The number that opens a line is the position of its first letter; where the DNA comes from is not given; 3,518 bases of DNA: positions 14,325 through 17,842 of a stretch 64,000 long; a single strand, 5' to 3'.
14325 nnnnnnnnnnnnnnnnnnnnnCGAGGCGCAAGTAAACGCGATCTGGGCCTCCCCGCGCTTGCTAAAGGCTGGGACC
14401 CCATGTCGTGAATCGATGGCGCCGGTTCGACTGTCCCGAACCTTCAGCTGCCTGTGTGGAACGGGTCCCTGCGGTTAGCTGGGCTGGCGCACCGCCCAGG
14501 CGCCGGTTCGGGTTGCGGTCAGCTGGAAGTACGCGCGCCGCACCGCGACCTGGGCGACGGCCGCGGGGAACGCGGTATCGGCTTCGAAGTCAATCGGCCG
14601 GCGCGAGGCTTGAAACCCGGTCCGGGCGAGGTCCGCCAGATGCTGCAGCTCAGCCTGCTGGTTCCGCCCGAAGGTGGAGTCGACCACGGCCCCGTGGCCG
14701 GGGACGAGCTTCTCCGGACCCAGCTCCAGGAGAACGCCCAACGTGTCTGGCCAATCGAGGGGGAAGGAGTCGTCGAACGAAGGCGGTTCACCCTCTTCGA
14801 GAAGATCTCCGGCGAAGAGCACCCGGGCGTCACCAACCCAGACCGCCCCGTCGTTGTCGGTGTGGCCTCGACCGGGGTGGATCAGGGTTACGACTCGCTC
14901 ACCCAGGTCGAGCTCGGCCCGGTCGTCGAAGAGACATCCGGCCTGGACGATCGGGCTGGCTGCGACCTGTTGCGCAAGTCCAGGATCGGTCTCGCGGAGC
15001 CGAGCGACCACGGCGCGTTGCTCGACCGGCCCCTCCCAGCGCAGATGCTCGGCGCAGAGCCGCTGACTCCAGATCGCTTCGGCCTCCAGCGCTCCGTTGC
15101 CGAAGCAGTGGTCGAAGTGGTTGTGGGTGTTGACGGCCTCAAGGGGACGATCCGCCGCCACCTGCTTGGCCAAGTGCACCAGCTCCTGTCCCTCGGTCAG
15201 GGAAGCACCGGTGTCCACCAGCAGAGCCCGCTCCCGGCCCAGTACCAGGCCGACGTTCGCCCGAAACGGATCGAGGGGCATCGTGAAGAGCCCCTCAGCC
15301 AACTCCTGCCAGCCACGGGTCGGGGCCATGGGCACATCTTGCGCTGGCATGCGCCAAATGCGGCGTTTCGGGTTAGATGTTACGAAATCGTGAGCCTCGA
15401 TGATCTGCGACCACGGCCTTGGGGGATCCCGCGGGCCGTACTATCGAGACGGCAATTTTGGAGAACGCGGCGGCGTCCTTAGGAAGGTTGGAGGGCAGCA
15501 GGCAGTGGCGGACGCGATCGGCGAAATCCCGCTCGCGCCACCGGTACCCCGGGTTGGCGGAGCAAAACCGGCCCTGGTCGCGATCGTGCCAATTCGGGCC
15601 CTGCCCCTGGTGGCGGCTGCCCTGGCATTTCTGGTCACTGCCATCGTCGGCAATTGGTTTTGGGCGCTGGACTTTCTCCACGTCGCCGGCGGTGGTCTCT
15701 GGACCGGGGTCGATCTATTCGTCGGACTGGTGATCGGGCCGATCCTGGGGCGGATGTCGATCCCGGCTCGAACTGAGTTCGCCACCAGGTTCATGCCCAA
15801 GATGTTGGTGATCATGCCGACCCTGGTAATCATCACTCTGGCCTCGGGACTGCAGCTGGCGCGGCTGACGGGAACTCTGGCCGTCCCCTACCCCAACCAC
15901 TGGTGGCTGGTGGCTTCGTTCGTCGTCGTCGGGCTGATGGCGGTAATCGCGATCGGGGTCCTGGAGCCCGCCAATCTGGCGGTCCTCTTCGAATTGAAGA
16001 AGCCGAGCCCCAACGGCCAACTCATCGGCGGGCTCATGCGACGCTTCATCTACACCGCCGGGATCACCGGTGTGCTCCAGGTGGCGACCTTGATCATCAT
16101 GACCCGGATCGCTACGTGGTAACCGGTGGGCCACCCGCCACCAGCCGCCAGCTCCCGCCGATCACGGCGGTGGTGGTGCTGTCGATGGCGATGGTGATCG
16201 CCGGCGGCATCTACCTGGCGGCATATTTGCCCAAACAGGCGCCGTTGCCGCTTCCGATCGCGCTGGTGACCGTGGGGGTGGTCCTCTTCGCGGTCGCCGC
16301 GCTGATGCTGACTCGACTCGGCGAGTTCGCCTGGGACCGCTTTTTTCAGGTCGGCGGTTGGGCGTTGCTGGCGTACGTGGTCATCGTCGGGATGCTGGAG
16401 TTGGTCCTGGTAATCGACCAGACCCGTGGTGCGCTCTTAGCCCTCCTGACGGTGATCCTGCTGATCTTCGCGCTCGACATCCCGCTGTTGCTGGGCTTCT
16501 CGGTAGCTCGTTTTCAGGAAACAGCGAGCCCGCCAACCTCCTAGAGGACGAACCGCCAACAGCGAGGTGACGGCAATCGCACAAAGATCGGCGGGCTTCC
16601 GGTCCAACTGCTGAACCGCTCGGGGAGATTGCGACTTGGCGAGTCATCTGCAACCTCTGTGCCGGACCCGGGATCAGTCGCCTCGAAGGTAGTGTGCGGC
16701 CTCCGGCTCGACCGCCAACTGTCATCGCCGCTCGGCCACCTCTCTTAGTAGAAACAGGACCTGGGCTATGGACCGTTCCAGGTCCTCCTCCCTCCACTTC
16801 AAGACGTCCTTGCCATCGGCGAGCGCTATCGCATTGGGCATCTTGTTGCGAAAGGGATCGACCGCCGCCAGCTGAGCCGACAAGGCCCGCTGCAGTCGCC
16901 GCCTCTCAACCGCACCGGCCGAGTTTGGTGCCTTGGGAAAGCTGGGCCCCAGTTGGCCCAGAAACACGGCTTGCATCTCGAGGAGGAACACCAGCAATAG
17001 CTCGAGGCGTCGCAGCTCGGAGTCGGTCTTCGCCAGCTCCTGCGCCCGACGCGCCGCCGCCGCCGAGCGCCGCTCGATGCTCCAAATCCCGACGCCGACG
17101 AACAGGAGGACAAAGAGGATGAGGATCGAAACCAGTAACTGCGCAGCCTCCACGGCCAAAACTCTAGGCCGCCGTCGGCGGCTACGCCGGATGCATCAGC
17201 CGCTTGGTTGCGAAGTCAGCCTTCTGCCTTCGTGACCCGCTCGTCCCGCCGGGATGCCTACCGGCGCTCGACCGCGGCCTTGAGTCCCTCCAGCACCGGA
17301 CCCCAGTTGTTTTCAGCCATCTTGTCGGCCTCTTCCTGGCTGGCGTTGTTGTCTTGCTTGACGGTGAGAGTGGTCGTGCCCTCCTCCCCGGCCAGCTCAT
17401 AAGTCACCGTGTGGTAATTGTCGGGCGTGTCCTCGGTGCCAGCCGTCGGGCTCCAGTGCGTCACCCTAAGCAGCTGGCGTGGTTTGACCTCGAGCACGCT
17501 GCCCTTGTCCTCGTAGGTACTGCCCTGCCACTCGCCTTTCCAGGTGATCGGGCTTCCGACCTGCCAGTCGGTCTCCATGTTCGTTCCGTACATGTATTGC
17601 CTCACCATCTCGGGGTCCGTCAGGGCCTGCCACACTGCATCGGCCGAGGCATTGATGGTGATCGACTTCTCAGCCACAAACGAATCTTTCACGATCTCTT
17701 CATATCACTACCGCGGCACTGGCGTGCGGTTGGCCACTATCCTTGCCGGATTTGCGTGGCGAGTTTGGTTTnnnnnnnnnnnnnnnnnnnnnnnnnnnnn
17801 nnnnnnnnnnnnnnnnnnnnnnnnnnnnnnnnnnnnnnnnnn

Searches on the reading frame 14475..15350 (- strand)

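Call 9: search_protein_families(library=pfam, proteins=[window:14475-15350:-], max_evalue=0.001)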
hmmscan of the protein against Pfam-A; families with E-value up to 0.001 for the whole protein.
window:14475-15350:- (291 aa): 2 families
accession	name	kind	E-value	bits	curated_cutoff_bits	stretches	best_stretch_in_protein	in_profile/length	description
PF00753.33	Lactamase_B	-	1e-25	91.3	22.7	1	27-219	2-196/196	Metallo-beta-lactamase superfamily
PF12706.13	Lactamase_B_2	-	0.00056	20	27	0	42-131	2-100/200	Beta-lactamase superfamily domain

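Call 78: search_protein_families(library=padloc, proteins=[window:14475-15350:-], max_evalue=0.001)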
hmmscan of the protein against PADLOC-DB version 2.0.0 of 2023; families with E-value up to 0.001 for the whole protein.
window:14475-15350:- (291 aa): 0 families

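Call 79: search_protein_families(library=ncbifam, proteins=[window:14475-15350:-], max_evalue=0.001)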
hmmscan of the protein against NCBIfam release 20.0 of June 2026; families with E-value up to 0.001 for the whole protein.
window:14475-15350:- (291 aa): 25 families
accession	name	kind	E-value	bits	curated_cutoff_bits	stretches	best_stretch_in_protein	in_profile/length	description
TIGR04559.1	SoxH_rel_PQQ_2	hypoth_equivalog_domain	2.1e-29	102.8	280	1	31-242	30-237/283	quinoprotein relay system zinc metallohydrolase 2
TIGR04558.1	SoxH_rel_PQQ_1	hypoth_equivalog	8.4e-22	77.6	300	1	31-247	34-242/285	quinoprotein relay system zinc metallohydrolase 1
NF033088.2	bla_subclass_B1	equivalog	4.3e-16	59.2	200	1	28-225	28-206/217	subclass B1 metallo-beta-lactamase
NF038103.1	blaGMB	exception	1.8e-12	46.9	580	1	61-223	80-247/270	GMB family subclass B1 metallo-beta-lactamase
NF012229.1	bla_class_B_core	domain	1.4e-10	41.5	100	1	35-171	19-137/139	metallo-beta-lactamase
NF012145.1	blaDIM_SIM_IMP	exception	1.4e-08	34.8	288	1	145-226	115-198/209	DIM/SIM/IMP family subclass B1 metallo-beta-lactamase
NF047975.1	blaPYX_B1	exception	2.8e-08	33.4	473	1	27-93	59-125/245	PYX family subclass B1 metallo-beta-lactamase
NF012148.0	blaKHM-HMB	exception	1.7e-07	30.9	450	1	152-228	145-223/238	KHM/HMB family subclass B1 metallo-beta-lactamase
NF047964.1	blaMYX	exception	1.8e-07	30.8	520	0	154-221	174-246/261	MYX family subclass B1 metallo-beta-lactamase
NF041632.1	blaKHM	exception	4.8e-07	29.5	480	1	152-229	144-223/237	KHM family subclass B1 metallo-beta-lactamase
NF012150.3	blaSPM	exception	5.4e-07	29.4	500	1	61-221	87-249/272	SPM family subclass B1 metallo-beta-lactamase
NF000396.3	blaGIM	exception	1.3e-06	27.8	525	1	144-226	137-224/250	GIM family subclass B1 metallo-beta-lactamase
NF038184.1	blaVMB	exception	2.3e-05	23.9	500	1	148-232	142-231/242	VMB family subclass B1 metallo-beta-lactamase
NF033736.2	blaAFM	exception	2.6e-05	23.5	590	1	34-95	75-136/267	AFM family subclass B1 metallo-beta-lactamase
NF041161.1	blaHMB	exception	3.1e-05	23.5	500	0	154-232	147-228/238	HMB family subclass B1 metallo-beta-lactamase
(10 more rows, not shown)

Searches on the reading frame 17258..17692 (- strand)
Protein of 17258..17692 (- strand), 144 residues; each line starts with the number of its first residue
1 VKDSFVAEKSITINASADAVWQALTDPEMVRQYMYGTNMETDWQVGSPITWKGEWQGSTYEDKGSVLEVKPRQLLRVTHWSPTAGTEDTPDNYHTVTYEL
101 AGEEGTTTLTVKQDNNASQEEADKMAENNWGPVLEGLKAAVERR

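Call 9: search_protein_families(library=pfam, proteins=[window:17258-17692:-], max_evalue=0.001)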
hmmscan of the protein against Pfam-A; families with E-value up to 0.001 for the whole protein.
window:17258-17692:- (144 aa): 2 families
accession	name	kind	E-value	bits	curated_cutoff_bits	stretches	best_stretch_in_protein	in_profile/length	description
PF08327.17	AHSA1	-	5.7e-25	88.4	22.1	1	14-142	1-125/125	Activator of Hsp90 ATPase homolog 1-like protein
PF10604.15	Polyketide_cyc2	-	3.8e-05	24.4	27.4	1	7-142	4-142/142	Polyketide cyclase / dehydrase and lipid transport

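Call 75: search_protein_families(library=phrogs, proteins=[window:17258-17692:-], max_evalue=0.001)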
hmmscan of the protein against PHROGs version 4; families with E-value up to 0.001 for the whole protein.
window:17258-17692:- (144 aa): 0 families

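Call 78: search_protein_families(library=padloc, proteins=[window:17258-17692:-], max_evalue=0.001)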
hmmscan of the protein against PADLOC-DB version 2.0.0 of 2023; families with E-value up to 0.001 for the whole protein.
window:17258-17692:- (144 aa): 0 families

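Call 79: search_protein_families(library=ncbifam, proteins=[window:17258-17692:-], max_evalue=0.001)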
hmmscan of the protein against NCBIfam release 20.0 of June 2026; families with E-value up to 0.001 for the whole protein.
window:17258-17692:- (144 aa): 0 families
